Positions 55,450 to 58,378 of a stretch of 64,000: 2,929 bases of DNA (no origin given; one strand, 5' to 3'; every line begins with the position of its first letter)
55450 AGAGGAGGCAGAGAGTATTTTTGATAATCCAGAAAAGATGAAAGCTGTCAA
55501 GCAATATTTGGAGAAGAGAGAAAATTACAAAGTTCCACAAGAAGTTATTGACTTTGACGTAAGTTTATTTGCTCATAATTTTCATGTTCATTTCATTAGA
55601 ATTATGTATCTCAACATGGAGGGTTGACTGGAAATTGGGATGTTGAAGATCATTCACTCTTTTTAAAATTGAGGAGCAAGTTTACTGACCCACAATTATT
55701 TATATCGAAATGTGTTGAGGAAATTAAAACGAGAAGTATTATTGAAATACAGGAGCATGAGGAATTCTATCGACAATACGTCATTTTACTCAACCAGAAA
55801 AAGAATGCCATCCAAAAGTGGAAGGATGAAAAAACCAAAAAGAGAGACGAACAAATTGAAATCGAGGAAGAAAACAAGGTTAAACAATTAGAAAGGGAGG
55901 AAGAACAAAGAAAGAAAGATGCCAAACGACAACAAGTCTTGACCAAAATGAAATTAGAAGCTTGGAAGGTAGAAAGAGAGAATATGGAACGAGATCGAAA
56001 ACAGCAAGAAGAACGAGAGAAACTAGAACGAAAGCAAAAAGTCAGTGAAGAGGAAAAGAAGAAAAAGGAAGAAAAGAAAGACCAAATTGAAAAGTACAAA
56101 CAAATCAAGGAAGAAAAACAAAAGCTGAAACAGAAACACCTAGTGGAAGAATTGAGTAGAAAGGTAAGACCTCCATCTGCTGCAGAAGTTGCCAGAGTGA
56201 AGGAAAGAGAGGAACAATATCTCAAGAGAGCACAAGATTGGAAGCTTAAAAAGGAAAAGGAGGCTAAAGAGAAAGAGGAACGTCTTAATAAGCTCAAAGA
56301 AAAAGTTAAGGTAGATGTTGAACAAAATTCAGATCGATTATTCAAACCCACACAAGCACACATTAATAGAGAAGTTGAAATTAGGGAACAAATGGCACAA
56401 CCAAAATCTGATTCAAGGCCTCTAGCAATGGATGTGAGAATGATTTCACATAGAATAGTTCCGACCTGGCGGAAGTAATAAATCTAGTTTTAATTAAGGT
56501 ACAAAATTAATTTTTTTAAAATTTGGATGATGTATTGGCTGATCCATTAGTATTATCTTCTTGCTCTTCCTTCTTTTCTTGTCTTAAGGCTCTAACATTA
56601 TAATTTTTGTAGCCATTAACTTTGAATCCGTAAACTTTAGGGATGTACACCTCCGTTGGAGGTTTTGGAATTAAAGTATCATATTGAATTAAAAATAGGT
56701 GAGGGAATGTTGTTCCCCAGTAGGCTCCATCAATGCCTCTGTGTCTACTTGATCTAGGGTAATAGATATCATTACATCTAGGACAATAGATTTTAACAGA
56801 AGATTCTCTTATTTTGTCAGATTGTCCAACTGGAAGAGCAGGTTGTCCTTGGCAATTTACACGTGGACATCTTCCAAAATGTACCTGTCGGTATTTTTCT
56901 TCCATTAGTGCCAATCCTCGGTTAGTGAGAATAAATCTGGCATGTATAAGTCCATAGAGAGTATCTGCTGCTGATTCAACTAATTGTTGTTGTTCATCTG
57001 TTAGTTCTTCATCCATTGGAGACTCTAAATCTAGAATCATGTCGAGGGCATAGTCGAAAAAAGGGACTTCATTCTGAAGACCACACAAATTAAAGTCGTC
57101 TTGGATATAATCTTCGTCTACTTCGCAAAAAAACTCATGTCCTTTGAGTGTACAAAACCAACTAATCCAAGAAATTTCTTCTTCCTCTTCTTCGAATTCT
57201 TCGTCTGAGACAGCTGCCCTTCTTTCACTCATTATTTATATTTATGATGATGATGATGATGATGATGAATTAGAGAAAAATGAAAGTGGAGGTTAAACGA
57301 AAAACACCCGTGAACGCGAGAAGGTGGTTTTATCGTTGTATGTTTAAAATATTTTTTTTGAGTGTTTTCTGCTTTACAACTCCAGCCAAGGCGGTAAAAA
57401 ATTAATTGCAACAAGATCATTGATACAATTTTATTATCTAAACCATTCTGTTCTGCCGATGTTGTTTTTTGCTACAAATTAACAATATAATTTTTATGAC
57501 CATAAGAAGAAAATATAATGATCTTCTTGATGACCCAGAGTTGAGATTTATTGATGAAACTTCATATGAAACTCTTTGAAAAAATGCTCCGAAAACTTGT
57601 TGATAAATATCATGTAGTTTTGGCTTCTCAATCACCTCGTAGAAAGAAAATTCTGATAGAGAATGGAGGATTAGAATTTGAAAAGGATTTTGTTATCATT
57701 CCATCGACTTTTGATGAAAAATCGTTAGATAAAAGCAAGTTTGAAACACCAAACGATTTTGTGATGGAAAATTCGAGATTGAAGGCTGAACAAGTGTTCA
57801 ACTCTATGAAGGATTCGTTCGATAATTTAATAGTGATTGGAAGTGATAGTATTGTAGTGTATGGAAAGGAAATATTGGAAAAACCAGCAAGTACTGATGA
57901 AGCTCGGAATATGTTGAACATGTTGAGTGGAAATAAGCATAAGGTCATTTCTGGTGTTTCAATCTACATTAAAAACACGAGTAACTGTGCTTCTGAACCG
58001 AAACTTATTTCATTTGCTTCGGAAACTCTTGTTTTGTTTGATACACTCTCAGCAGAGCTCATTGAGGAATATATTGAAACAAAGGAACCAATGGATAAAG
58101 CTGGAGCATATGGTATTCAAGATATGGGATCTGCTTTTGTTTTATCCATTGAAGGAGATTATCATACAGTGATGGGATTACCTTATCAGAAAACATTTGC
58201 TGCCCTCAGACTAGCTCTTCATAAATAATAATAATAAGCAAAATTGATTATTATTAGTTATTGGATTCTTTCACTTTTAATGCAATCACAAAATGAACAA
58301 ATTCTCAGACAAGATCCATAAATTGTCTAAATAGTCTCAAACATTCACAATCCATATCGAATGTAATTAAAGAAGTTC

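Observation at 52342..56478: BBS2 (BBSome) gene divergently paired, across 438 bp, with a coiled-coil SANT-like gene: evidence for a flagellated organism and a possible co-regulated ciliary gene pair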

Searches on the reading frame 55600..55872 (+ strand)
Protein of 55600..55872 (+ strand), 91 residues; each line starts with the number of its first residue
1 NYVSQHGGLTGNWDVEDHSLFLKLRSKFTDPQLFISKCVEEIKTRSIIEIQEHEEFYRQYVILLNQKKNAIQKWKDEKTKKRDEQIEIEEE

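Call 70: predict_structure(alignment_id=A4)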
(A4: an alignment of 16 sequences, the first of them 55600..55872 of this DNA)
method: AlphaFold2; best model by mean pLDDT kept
length: 91 residues; sequences in the alignment: 16
mean_pLDDT: 89.6   pTM: 0.71
mean pLDDT of the five models: 89.6, 87.8, 87.5, 86.5, 86.4
residues with pLDDT >= 90: 68; 70-90: 16; 50-70: 7; < 50: 0
segments of 3 or more residues with pLDDT < 50: none
pLDDT, mean of each block of 10 residues (from residue 1): 70 86 95 95 92 92 96 96 86 62
secondary structure, 60 per line:
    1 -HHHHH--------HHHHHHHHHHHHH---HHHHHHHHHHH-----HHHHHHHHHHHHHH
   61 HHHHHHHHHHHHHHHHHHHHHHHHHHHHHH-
elements in order: H2-6 H15-27 H31-41 H47-90

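Call 73: fold_search(model_id=the predicted structure, library=pdb)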
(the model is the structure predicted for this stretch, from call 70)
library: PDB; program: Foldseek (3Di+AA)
matches with E <= 10: 9; with E <= 0.001: 0
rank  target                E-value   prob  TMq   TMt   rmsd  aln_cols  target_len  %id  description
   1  8e73_S5               2.7e+00  0.07  0.25  0.33  10.5        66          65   17  Vigna radiata supercomplex I+III2 (full bridge) (released 2023-01-11)
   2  7a23_j                5.0e+00  0.04  0.26  0.33  10.6        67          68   21  Plant mitochondrial respiratory complex I (released 2020-10-28)
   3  6g4h                  5.4e+00  0.16  0.26  0.09   1.1        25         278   20  Crystal structure of the periplasmic domain of TgpA from Pseudomonas aeruginosa bound to ethylmercury (released 2019-04-10)
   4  9r4i_B                5.4e+00  0.14  0.44  0.23   6.4        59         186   19  An auto inhibitory loop in the MiDAC histone deacetylase complex (released 2026-02-25)
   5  5npk_B                5.4e+00  0.11  0.35  0.05   8.6        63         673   13  1.98A STRUCTURE OF THIOPHENE1 WITH S.AUREUS DNA GYRASE AND DNA (released 2017-07-12)
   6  1ckt_A                7.1e+00  0.04  0.23  0.29   7.6        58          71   17  CRYSTAL STRUCTURE OF HMG1 DOMAIN A BOUND TO A CISPLATIN-MODIFIED DNA DUPLEX (released 1999-06-30)
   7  2xcs_D                8.8e+00  0.08  0.35  0.05   8.5        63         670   13  The 2.1A crystal structure of S. aureus Gyrase complex with GSK299423 and DNA (released 2010-08-04)
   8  8bq6_e                8.8e+00  0.02  0.26  0.34  11.0        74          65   19  Cryo-EM structure of the Arabidopsis thaliana I+III2 supercomplex (Complete conformation 2 composition) (released 2023-05-10)
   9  7aqq_e                9.4e+00  0.02  0.25  0.34  10.7        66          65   21  Cryo-EM structure of Arabidopsis thaliana Complex-I (membrane core) (released 2021-12-08)

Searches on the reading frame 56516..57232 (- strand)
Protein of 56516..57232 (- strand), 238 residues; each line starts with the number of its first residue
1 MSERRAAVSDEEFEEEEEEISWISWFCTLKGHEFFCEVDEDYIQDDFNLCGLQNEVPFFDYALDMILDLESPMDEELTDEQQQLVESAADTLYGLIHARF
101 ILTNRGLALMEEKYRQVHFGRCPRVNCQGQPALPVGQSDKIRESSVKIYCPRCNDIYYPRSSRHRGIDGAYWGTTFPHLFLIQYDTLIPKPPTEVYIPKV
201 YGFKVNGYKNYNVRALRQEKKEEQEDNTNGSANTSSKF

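Call 4: search_protein_families(library=pfam, proteins=[window:56516-57232:-], max_evalue=0.01)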
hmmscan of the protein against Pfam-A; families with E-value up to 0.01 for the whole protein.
window:56516-57232:- (238 aa): 1 family
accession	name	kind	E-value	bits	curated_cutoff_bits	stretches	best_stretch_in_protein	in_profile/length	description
PF01214.23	CK_II_beta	-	1.1e-75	253.9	27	1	21-204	1-182/182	Casein kinase II regulatory subunit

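Call 27: find_encoding_contigs(protein=window:56516-57232:-, flank=3000, max_places=4)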
Protein window:56516-57232:- (238 aa): 1 contig read that carries it; 1 place shown.
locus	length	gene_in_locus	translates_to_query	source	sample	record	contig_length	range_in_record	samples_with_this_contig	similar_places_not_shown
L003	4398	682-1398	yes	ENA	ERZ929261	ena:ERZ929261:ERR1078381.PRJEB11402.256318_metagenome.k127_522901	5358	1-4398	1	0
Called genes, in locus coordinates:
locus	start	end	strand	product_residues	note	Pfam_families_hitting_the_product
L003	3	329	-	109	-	?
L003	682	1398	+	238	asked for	PF01214:CK_II_beta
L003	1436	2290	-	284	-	-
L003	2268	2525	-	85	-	-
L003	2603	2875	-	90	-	-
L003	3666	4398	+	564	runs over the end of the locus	?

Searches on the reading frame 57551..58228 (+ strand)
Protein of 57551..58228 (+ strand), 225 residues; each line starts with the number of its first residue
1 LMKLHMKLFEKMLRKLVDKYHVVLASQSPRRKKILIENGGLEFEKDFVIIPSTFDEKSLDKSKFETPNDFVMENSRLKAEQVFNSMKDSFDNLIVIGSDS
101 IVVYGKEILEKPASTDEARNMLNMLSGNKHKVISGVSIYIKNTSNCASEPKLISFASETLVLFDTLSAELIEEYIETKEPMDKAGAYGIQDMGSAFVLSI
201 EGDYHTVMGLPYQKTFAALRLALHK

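Call 4: search_protein_families(library=pfam, proteins=[window:57551-58228:+], max_evalue=0.01)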
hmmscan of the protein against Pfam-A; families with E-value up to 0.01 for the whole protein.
window:57551-58228:+ (225 aa): 1 family
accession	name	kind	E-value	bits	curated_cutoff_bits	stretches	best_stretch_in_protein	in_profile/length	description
PF02545.19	Maf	-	1.3e-54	185.2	27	1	22-220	2-185/187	Maf-like protein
